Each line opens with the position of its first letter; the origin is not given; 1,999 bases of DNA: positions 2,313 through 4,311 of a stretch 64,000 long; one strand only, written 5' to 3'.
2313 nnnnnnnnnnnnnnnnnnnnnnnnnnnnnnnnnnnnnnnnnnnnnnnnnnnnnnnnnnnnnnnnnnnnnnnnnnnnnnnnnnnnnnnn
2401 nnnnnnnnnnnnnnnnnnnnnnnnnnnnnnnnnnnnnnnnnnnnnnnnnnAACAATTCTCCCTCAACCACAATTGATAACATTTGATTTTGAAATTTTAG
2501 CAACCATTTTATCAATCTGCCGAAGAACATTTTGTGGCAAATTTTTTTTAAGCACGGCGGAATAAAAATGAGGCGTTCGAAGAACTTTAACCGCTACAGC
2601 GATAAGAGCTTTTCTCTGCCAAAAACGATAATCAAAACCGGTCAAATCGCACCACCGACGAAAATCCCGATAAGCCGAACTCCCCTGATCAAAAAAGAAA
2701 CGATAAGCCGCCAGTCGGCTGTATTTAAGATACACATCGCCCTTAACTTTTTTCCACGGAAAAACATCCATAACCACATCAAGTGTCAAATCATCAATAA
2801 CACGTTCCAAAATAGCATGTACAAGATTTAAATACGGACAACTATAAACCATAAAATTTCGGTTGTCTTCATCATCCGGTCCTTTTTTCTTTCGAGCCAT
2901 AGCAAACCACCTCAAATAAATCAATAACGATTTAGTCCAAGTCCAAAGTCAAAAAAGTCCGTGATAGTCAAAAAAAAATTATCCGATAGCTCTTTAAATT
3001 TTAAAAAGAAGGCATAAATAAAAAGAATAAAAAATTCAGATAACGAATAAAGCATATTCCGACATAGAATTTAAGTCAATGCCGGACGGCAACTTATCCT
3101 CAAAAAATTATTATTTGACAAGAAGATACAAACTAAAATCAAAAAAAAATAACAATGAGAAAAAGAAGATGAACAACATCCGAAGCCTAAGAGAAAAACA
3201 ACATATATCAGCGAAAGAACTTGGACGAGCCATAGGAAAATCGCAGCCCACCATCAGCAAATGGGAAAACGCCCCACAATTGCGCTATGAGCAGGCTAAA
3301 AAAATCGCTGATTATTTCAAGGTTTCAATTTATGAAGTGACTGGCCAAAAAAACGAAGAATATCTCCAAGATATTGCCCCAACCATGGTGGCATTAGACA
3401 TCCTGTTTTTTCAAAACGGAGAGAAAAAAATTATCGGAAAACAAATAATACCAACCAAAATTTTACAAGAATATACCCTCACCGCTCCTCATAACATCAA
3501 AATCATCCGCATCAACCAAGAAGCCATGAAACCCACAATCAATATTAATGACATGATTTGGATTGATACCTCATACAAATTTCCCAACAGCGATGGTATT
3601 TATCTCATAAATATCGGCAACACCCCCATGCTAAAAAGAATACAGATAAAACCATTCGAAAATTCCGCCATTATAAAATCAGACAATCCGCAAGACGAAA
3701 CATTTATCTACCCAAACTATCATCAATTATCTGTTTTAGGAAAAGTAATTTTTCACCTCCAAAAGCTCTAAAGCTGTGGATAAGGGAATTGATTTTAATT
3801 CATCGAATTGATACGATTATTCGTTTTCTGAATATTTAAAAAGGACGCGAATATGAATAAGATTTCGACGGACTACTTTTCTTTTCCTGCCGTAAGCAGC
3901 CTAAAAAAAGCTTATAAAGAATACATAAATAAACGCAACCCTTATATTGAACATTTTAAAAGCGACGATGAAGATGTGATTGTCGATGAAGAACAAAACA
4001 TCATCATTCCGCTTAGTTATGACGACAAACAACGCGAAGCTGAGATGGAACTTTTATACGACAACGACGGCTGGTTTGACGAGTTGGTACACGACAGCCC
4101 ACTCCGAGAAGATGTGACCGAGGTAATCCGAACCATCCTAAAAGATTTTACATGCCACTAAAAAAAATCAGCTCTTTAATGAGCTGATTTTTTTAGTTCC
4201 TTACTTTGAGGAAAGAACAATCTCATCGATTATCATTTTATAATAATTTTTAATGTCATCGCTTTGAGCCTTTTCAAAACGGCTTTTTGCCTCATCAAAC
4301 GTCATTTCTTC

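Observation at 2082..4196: Prophage-immunity-like module between lon and atpC: non-cleavable CI-type repressor divergent from a two-gene operon of unknowns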

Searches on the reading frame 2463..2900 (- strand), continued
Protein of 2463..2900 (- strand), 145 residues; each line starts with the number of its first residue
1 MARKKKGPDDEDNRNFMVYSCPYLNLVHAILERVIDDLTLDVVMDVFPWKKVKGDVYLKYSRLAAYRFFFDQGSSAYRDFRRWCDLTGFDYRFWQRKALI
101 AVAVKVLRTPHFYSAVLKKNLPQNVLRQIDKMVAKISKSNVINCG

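Call 93: fold_search(model_id=the predicted structure, library=viral)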
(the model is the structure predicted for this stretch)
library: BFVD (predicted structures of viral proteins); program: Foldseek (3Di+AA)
matches with E <= 10: 239; with E <= 0.001: 0
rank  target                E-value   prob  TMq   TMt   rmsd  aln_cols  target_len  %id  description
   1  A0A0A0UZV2            5.9e-02  1.00  0.44  0.56   8.4       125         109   18  Phage protein [uncultured virus]
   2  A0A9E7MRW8            3.2e-01  0.85  0.37  0.43  10.4       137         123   17  (no name in the UniProt tables at hand)
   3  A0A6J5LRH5            5.8e-01  0.75  0.35  0.43  10.9       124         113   14  Uncharacterized protein [uncultured Caudovirales phage]
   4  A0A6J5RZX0            1.1e+00  0.44  0.38  0.09   7.6       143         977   13  Phage tail tape measure protein [uncultured Caudovirales phage]
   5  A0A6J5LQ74            1.2e+00  0.75  0.36  0.48   9.2        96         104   17  Uncharacterized protein [uncultured Caudovirales phage]
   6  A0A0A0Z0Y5            1.4e+00  0.15  0.26  0.20  16.4       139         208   13  Uncharacterized protein [Lymantria dispar multicapsid nuclear polyhedrosis virus]
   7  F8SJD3                1.4e+00  0.09  0.20  0.18  16.4       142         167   12  Uncharacterized protein 297 [Pseudomonas phage PhiPA3]
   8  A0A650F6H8            1.7e+00  0.25  0.32  0.11  10.1       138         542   12  (no name in the UniProt tables at hand)
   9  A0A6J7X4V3            1.8e+00  0.63  0.36  0.47   9.1       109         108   12  Uncharacterized protein [uncultured Caudovirales phage]
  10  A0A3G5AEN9            1.8e+00  0.10  0.22  0.22  17.2       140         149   15  Uncharacterized protein [Satyrvirus sp.]
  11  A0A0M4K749            1.8e+00  0.09  0.23  0.20  11.4       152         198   12  (no name in the UniProt tables at hand)
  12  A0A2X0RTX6            1.8e+00  0.07  0.17  0.10  13.7       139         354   12  B354L [African swine fever virus]
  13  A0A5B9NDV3            1.9e+00  0.06  0.16  0.17  21.7       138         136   16  (no name in the UniProt tables at hand)
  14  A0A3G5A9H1            2.0e+00  0.09  0.21  0.21  13.1       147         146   15  Uncharacterized protein [Hyperionvirus sp.]
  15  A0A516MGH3            2.0e+00  0.05  0.15  0.13  19.3       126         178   14  (no name in the UniProt tables at hand)
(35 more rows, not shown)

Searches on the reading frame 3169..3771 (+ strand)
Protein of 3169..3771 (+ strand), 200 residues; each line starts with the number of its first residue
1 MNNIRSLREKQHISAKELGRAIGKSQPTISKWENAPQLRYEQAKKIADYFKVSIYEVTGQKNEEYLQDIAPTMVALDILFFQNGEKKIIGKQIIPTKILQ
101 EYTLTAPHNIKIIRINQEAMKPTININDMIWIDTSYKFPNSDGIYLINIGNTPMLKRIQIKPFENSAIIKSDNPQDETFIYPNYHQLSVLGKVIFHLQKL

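Call 3: search_protein_families(library=pfam, proteins=[window:3169-3771:+], max_evalue=1)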
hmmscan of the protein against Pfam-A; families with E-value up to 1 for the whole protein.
window:3169-3771:+ (200 aa): 6 families
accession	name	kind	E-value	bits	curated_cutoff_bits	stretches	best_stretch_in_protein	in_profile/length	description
PF01381.28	HTH_3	-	3.5e-13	49.8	23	1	4-56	1-54/55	Helix-turn-helix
PF00717.28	Peptidase_S24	-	1.1e-11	44.8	23.3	1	98-194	23-116/116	Peptidase S24-like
PF13443.12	HTH_26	-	5.3e-06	27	22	1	3-56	1-56/63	Cro/C1-type HTH DNA-binding domain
PF13560.12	HTH_31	-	0.00013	22.7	27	1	5-53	7-57/64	Helix-turn-helix domain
PF12844.13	HTH_19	-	0.0011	19.3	30.2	1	3-57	3-58/64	Helix-turn-helix domain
PF13412.12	HTH_24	-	0.082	12.9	21.9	1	5-30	10-35/48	Winged helix-turn-helix DNA-binding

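Call 4: search_protein_families(library=phrogs, proteins=[window:3169-3771:+], max_evalue=1)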
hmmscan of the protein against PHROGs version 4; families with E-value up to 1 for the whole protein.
window:3169-3771:+ (200 aa): 29 families (the best 25 are shown)
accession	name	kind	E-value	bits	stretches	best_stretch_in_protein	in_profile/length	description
phrog_4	-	transcription regulation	4.1e-32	112.6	1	2-199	139-338/400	transcriptional repressor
phrog_8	-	transcription regulation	1.2e-15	58.8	1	2-119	79-175/346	transcriptional regulator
phrog_6201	-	transcription regulation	1.9e-14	54.6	1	98-199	17-117/121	CI-like repressor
phrog_3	-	transcription regulation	1.2e-09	39.5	1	1-71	90-166/430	transcriptional repressor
phrog_1994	-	DNA, RNA and nucleotide metabolism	1.3e-08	36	1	1-69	1-70/170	DNA binding protein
phrog_2439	-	transcription regulation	2.3e-06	27.7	1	2-54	10-63/367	transcriptional regulator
phrog_2104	-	unknown function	2.6e-05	25.4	1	2-34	42-74/103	-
phrog_2967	-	transcription regulation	3.3e-05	24.5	1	3-70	14-84/225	transcriptional regulator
phrog_5823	-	transcription regulation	4.3e-05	23.8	1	2-65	9-74/404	transcriptional regulator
phrog_35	-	transcription regulation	0.0003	21.9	1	10-47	84-121/181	transcriptional repressor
phrog_7241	-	transcription regulation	0.00078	20.5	1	3-54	65-117/122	transcriptional regulator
phrog_725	-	transcription regulation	0.0017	19.3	1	41-111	26-96/101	CII-like regulator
phrog_4779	-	transcription regulation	0.0064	18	1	2-47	5-50/98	transcriptional regulator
phrog_7950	-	transcription regulation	0.007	17.4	1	3-37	11-45/68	transcriptional repressor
phrog_1124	-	transcription regulation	0.0082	16.7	1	6-51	15-60/177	transcriptional regulator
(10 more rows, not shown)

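Call 5: search_protein_families(library=ncbifam, proteins=[window:3169-3771:+], max_evalue=1)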
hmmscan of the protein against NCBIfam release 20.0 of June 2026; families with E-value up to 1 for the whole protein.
window:3169-3771:+ (200 aa): 11 families
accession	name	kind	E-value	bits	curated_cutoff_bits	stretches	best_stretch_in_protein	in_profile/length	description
NF041951.1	phage_RstR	subfamily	4.1e-07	30.2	80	1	3-93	6-96/108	RstR family transcriptional repressor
NF041575.1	antitoxPezA_Strep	equivalog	5e-05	23.3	290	1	2-77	4-78/158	type II toxin-antitoxin system antitoxin PezA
NF048000.1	ECH1013_TF_S24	equivalog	0.00015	21.7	300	1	43-196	48-200/204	ECH_1013 family putative transcriptional regulator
TIGR03830.1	CxxCG_CxxCG_HTH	subfamily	0.00016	21.5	61.8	1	3-35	69-101/127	type II TA system antitoxin MqsA family protein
NF007271.0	PRK09726.1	equivalog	0.00019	21.3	79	1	2-37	15-50/88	type II toxin-antitoxin system antitoxin HipB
TIGR00270.2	TIGR00270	equivalog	0.00022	21.1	110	1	3-64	79-141/159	multiprotein bridging factor aMBF1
NF003162.0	PRK04140.1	equivalog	0.00035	19.7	263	1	3-56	130-184/317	transcriptional regulator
NF041265.1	NadS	equivalog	0.0035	17.6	60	1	2-45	33-76/94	NadS family protein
NF007297.0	PRK09775.1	equivalog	0.011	14.5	401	1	5-72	19-86/446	type II toxin-antitoxin system HipA family toxin YjjJ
NF007257.0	PRK09706.1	subfamily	0.067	13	101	1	3-35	9-41/135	transcriptional repressor DicA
NF058600.1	TransRegSco1979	equivalog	0.083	11.9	350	1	3-66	12-72/280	Sco1979 family transcriptional regulator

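Call 38: search_solved_structures(query=A2, max_evalue=0.01, show_alignments=3)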
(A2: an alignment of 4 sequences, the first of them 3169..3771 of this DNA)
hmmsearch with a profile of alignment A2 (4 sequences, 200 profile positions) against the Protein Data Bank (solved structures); distinct sequences matched with E-value up to 0.01: 1.
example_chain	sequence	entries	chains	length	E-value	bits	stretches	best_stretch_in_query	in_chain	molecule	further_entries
2p5t_A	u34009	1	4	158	0.0013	21.6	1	2-67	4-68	Putative transcriptional regulator PezA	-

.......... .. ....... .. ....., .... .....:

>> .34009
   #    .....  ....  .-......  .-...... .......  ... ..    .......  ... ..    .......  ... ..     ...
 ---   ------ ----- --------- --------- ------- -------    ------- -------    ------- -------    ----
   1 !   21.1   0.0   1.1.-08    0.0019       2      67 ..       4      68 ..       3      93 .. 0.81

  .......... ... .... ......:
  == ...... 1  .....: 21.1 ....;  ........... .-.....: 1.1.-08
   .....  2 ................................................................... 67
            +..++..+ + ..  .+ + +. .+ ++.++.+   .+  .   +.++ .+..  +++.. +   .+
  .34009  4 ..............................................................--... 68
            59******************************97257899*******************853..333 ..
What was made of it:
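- Tried and rejected: The repressor hit only the PezA HTH (call 38).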

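Call 85: search_protein_families(library=padloc, proteins=[window:3169-3771:+], max_evalue=1)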
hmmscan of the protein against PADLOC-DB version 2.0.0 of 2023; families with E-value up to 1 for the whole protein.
window:3169-3771:+ (200 aa): 6 families
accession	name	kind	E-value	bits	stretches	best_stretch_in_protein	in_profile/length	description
PDLC03951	RmrA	-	1.1e-05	22.6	1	4-54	13-64/400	-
PDLC03954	RmrA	-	0.00045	17.2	1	3-64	14-76/380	-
PDLC02926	HTH_VI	-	0.0062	14.8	1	3-53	5-56/92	-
PDLC04142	capH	-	0.015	14.4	1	2-85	9-81/103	capH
PDLC04133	mad1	-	0.039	12.2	1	9-34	2-27/60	mads_1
PDLC03949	RmrA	-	0.04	10.8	1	5-53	8-57/363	-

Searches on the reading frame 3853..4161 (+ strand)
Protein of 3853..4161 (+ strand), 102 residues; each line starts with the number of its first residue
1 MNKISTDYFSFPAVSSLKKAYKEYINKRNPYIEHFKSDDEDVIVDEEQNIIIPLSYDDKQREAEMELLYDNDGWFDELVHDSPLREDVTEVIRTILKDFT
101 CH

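Call 3: search_protein_families(library=pfam, proteins=[window:3853-4161:+], max_evalue=1)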
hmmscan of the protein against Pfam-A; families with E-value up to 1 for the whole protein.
window:3853-4161:+ (102 aa): 0 families

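Call 4: search_protein_families(library=phrogs, proteins=[window:3853-4161:+], max_evalue=1)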
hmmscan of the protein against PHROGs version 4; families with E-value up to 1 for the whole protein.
window:3853-4161:+ (102 aa): 1 family
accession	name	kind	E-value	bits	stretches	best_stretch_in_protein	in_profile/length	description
phrog_24478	-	unknown function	0.1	12.7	1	15-60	121-165/323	-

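Call 5: search_protein_families(library=ncbifam, proteins=[window:3853-4161:+], max_evalue=1)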
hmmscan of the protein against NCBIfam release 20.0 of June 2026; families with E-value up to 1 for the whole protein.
window:3853-4161:+ (102 aa): 0 families

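Call 85: search_protein_families(library=padloc, proteins=[window:3853-4161:+], max_evalue=1)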
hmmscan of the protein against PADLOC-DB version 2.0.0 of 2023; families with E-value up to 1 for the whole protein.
window:3853-4161:+ (102 aa): 0 families
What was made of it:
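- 3853..4161 (+): 102-aa acidic protein (pI 4.5) with a conserved C-terminal half; found only in the lon-linked modules. No family in Pfam, PHROGs, NCBIfam or PADLOC (calls 3-5, 85).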
